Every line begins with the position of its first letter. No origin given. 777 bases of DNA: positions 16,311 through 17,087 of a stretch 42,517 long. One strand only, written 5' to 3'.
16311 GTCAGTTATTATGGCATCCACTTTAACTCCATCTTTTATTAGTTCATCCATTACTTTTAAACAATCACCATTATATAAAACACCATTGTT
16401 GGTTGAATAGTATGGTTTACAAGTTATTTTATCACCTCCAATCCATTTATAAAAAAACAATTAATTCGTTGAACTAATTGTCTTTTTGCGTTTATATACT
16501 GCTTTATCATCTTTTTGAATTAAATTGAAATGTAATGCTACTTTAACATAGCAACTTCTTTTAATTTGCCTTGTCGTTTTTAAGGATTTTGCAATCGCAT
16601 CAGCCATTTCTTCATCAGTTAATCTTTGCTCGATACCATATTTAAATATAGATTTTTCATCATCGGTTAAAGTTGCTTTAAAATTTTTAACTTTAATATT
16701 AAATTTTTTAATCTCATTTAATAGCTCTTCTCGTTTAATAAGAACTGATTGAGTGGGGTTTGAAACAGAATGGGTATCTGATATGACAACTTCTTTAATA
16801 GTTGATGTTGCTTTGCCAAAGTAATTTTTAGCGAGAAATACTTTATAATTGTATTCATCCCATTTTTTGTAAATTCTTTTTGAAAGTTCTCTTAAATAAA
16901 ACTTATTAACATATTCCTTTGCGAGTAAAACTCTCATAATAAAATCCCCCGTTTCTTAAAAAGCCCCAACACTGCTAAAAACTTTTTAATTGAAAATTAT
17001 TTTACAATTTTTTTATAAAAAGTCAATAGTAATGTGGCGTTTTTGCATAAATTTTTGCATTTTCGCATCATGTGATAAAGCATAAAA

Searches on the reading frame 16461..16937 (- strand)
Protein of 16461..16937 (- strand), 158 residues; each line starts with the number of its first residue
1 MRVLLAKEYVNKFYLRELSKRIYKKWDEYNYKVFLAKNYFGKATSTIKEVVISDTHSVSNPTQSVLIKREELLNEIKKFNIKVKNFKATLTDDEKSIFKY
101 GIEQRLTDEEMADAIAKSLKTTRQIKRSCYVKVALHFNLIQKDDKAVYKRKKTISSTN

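Call 4: search_protein_families(library=pfam, proteins=[window:16461-16937:-], max_evalue=0.1)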
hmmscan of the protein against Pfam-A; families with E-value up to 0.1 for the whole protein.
window:16461-16937:- (158 aa): 2 families
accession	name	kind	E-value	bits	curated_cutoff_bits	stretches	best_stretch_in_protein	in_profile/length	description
PF01229.23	Glyco_hydro_39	-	0.02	14.2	26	1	4-113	133-249/472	Glycosyl hydrolases family 39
PF04545.22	Sigma70_r4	-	0.03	14.3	24.1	1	88-129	3-44/50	Sigma-70, region 4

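Call 81: search_protein_families(library=ncbifam, proteins=[window:16461-16937:-], max_evalue=0.01)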
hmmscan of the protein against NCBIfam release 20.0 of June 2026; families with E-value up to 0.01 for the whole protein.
window:16461-16937:- (158 aa): 1 family
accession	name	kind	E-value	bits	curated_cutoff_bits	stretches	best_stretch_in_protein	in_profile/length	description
TIGR02937.1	sigma70-ECF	superfamily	0.00091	18.9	42.9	1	59-132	89-160/165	sigma-70 family RNA polymerase sigma factor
